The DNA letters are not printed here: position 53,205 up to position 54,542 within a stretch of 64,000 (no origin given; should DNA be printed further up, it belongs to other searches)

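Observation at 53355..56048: MnmA homolog with no cysteines and a broken PP-loop inside a conserved regulator-desulfurase-MnmA cluster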

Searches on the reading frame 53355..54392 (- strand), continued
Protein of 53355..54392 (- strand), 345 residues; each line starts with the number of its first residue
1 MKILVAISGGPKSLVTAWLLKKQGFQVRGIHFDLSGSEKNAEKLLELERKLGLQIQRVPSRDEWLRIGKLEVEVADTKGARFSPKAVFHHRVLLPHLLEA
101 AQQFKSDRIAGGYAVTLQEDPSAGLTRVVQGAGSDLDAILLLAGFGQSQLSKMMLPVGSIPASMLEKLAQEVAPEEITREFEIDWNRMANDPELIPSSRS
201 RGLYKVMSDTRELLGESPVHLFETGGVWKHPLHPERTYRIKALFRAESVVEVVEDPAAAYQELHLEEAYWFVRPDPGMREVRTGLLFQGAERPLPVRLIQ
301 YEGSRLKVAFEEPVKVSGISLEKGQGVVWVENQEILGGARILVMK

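Call 24: fold_search(model_id=the predicted structure, library=pdb)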
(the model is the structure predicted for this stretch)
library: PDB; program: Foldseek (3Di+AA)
matches with E <= 10: 1857; with E <= 0.001: 98
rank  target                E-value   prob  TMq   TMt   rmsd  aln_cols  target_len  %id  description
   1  2hma                  8.6e-25  1.00  0.78  0.74   4.4       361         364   19  The Crystal Structure of tRNA (5-Methylaminomethyl-2-Thiouridylate)-Methyltransferase TrmU from Streptococcus pneumoniae (released 2006-08-08)
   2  2der_A                5.2e-23  1.00  0.73  0.73   5.0       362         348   20  Cocrystal structure of an RNA sulfuration enzyme MnmA and tRNA-Glu in the initial tRNA binding state (released 2006-08-15)
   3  2deu_A                3.0e-22  1.00  0.75  0.72   4.7       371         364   20  Cocrystal structure of an RNA sulfuration enzyme MnmA and tRNA-Glu in the adenylated intermediate state (released 2006-08-15)
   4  2det_A                1.3e-21  1.00  0.75  0.71   5.0       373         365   20  Cocrystal structure of an RNA sulfuration enzyme MnmA and tRNA-Glu in the pre-reaction state (released 2006-08-15)
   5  2der_B                1.8e-21  1.00  0.75  0.72   5.4       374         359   21  Cocrystal structure of an RNA sulfuration enzyme MnmA and tRNA-Glu in the initial tRNA binding state (released 2006-08-15)
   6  1vl2_A                4.8e-07  1.00  0.32  0.29  18.1       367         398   15  Crystal structure of Argininosuccinate synthase (TM1780) from Thermotoga maritima at 1.65 A resolution (released 2004-08-17)
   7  1vl2_C                9.7e-07  1.00  0.32  0.29  18.6       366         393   14  Crystal structure of Argininosuccinate synthase (TM1780) from Thermotoga maritima at 1.65 A resolution (released 2004-08-17)
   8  2nz2                  5.3e-06  1.00  0.31  0.28  15.8       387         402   11  Crystal structure of human argininosuccinate synthase in complex with aspartate and citrulline (released 2006-12-05)
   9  5mkq_A                5.6e-06  1.00  0.26  0.29  17.6       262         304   18  TtuA enzyme containing a [4Fe-4S] (released 2017-06-14)
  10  5mko_B                6.7e-06  1.00  0.27  0.31  16.6       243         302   17  [2Fe-2S] cluster containing TtuA in complex with AMP. (released 2017-06-14)
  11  3vrh                  8.5e-06  1.00  0.34  0.39  12.1       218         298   24  Crystal structure of ph0300 (released 2013-03-13)
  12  6jp9_B                9.0e-06  1.00  0.32  0.37   5.7       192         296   19  Crsytal structure of a XMP complexed ATPPase subunit of M. jannaschii GMP synthetase (released 2020-04-22)
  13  1vl2_D                9.0e-06  1.00  0.34  0.30  18.1       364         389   14  Crystal structure of Argininosuccinate synthase (TM1780) from Thermotoga maritima at 1.65 A resolution (released 2004-08-17)
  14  5mkq_B                1.0e-05  1.00  0.27  0.30  17.5       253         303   18  TtuA enzyme containing a [4Fe-4S] (released 2017-06-14)
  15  5mkp                  1.1e-05  1.00  0.26  0.29  17.4       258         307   16  Non redox thiolation in transfer RNAs occuring via sulfur activation by a [4Fe-4S] cluster (released 2017-06-14)
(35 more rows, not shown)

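Call 41: search_protein_representatives(alignment_id=A1)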
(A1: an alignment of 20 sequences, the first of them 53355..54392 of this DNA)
Query: 20 sequences, 345 profile positions. Proteins with E-value up to 0.001 (for the whole library): 5634; up to 1e-10: 2346; up to 1e-30: 37. The best 150 are listed.
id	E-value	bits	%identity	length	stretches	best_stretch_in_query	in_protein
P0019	5.1e-141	486.2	-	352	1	1-345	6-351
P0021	8.4e-137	472.3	-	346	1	1-345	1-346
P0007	7.7e-135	465.9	-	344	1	1-345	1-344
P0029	2.0e-121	421.8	-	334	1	1-344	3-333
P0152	2.7e-119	414.8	-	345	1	1-345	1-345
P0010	2.4e-116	405.1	-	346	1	1-343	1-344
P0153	3.1e-115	401.4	-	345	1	1-345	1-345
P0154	6.1e-113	393.9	-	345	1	1-344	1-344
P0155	4.9e-110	384.3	-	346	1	1-345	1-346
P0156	1.1e-107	376.6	-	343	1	1-341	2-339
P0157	1.0e-104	366.8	-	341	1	1-345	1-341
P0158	2.8e-102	358.8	-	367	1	2-344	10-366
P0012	1.3e-101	356.6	-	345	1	1-343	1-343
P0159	2.2e-98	346.0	-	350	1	3-345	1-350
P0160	1.6e-87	310.3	-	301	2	2-193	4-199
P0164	1.8e-51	191.7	-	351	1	2-341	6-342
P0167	3.7e-42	161.1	-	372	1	1-341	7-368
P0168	1.8e-39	152.3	-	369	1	2-340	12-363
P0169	2.6e-37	145.2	-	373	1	1-339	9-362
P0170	2.0e-36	142.3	-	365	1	2-341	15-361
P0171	8.4e-35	136.9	-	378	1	1-339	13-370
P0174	6.2e-34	134.1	-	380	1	1-339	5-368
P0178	2.7e-32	128.7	-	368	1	2-341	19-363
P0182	2.4e-31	125.6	-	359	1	1-343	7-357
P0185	3.3e-30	121.8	-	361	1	2-339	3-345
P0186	4.4e-30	121.4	-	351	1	2-339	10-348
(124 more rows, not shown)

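Call 45: list_cluster_members(proteins=[P0164, P0167, P0170, P0178, P0182, P0186, P0168, P0171, P0174, P0185])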
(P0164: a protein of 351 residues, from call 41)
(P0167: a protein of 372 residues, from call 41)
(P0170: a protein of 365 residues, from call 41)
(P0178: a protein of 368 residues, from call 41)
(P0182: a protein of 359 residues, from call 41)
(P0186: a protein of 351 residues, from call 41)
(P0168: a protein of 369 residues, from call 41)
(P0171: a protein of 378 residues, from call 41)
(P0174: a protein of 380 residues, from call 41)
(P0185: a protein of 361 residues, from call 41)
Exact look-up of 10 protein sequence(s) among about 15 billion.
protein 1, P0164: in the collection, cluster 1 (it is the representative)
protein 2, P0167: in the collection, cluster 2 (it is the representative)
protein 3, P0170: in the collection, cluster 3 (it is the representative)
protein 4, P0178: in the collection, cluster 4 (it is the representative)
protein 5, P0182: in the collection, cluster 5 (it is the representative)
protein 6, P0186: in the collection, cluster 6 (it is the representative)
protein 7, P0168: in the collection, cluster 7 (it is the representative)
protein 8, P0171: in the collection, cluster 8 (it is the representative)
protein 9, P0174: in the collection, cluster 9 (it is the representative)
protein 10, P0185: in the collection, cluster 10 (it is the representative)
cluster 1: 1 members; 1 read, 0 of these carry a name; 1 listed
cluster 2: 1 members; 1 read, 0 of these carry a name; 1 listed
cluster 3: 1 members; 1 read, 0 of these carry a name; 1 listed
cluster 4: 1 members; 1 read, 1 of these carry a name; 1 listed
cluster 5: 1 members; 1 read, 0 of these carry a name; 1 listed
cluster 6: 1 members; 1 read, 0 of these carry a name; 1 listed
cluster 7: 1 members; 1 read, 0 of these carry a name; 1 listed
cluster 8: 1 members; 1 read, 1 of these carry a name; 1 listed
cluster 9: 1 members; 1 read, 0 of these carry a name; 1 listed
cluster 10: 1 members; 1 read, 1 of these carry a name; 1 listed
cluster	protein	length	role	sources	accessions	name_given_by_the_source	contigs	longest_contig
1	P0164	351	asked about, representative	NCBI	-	-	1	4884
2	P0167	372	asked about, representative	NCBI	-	-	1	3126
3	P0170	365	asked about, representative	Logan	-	-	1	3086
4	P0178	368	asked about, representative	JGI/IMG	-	tRNA-specific 2-thiouridylase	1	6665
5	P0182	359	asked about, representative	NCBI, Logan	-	-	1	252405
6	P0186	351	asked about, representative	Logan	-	-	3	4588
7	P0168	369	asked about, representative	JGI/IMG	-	-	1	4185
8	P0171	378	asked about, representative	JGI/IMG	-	tRNA-uridine 2-sulfurtransferase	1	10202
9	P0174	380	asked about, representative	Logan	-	-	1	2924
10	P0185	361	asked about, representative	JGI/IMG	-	tRNA-uridine 2-sulfurtransferase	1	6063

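Call 46: find_encoding_contigs(protein=P0182, flank=6000, max_places=1)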
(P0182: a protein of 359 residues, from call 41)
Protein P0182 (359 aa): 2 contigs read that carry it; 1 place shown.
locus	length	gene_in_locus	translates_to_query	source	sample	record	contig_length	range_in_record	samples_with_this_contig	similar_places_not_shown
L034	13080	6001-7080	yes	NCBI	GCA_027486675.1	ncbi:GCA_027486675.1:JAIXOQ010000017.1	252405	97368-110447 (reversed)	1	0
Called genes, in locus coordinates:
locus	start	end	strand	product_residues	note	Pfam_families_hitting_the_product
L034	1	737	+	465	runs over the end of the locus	PF02878:PGM_PMM_I, PF02879:PGM_PMM_II, PF02880:PGM_PMM_III, PF00408:PGM_PMM_IV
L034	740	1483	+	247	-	PF03740:PdxJ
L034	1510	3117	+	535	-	PF03853:YjeF_N, PF01256:Carb_kinase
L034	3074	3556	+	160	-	PF02367:TsaE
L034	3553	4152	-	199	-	-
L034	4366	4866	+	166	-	PF02082:Rrf2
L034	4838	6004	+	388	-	PF00266:Aminotran_5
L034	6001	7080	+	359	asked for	PF03054:tRNA_Me_trans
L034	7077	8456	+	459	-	PF00919:UPF0004, PF04055:Radical_SAM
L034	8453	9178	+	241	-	PF22935:RM44_endonuclase, PF14622:Ribonucleas_3_3, PF00636:Ribonuclease_3, PF00035:dsrm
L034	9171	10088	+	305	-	PF00009:GTP_EFTU (weak), PF00350:Dynamin_N (faint), PF01926:MMR_HSR1, PF02421:FeoB_N, PF03193:RsgA_GTPase (faint), PF04548:AIG1 (weak), PF07650:KH_2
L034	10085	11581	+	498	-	PF00005:ABC_tran (faint), PF00009:GTP_EFTU (weak), PF01926:MMR_HSR1, PF02421:FeoB_N (weak), PF01926:MMR_HSR1, PF02421:FeoB_N, PF00009:GTP_EFTU, PF14714:KH_dom-like, +8 more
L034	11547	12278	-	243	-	PF13505:OMP_b-brl (weak)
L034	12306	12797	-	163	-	-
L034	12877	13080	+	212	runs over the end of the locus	-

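Call 47: find_encoding_contigs(protein=P0164, flank=6000, max_places=1)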
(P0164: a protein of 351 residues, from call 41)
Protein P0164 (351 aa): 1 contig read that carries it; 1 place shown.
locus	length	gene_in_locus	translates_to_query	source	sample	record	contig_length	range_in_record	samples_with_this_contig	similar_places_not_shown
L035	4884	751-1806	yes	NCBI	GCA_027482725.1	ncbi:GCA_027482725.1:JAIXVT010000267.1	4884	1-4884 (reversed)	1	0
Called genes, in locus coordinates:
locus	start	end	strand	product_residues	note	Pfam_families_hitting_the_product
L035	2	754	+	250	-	?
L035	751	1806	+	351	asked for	PF03054:tRNA_Me_trans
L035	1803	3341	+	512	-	PF00919:UPF0004, PF04055:Radical_SAM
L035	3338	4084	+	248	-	PF22935:RM44_endonuclase, PF14622:Ribonucleas_3_3, PF00636:Ribonuclease_3, PF00035:dsrm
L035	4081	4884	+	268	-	?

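Call 49: find_encoding_contigs(protein=P0169, flank=5000, max_places=1)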
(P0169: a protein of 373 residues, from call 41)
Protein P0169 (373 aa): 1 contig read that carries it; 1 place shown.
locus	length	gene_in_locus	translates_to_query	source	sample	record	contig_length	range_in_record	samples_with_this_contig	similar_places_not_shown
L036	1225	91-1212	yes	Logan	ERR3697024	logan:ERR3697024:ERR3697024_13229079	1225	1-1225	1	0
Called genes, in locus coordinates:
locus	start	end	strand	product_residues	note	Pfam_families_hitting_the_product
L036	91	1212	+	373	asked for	PF00764:Arginosuc_synth (weak), PF02568:ThiI (faint), PF03054:tRNA_Me_trans, PF06508:QueC (faint), PF20258:tRNA_Me_trans_C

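Call 50: find_encoding_contigs(protein=P0178, flank=5000, max_places=1)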
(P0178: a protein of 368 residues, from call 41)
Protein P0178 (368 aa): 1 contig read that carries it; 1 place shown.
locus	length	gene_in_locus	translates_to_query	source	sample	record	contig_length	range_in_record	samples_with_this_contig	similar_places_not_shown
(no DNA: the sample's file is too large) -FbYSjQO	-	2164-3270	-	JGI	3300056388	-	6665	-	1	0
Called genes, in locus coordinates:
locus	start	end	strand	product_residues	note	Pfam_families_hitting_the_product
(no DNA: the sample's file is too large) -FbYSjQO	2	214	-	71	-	?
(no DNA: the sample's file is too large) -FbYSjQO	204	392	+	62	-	-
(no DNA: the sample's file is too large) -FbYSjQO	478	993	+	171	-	PF02082:Rrf2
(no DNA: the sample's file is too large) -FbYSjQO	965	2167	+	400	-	PF00266:Aminotran_5, PF01212:Beta_elim_lyase (weak)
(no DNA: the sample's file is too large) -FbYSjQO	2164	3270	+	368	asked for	PF03054:tRNA_Me_trans, PF20259:tRNA_Me_trans_M, PF20258:tRNA_Me_trans_C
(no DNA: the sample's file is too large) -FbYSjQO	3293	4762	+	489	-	PF00919:UPF0004, PF04055:Radical_SAM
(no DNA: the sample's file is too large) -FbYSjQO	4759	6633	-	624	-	PF02872:5_nucleotid_C (weak), PF07705:CARDB (weak)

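Call 51: find_encoding_contigs(protein=P0186, flank=5000, max_places=1)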
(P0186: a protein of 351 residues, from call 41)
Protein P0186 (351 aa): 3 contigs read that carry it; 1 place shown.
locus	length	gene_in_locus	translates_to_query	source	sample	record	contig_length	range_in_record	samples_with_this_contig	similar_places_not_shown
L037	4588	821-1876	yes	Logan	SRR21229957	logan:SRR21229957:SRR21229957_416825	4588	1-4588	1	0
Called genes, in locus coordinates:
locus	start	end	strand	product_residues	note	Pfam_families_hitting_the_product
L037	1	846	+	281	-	?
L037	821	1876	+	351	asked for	PF03054:tRNA_Me_trans, PF20259:tRNA_Me_trans_M, PF20258:tRNA_Me_trans_C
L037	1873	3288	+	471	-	PF00919:UPF0004, PF04055:Radical_SAM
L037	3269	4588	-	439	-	?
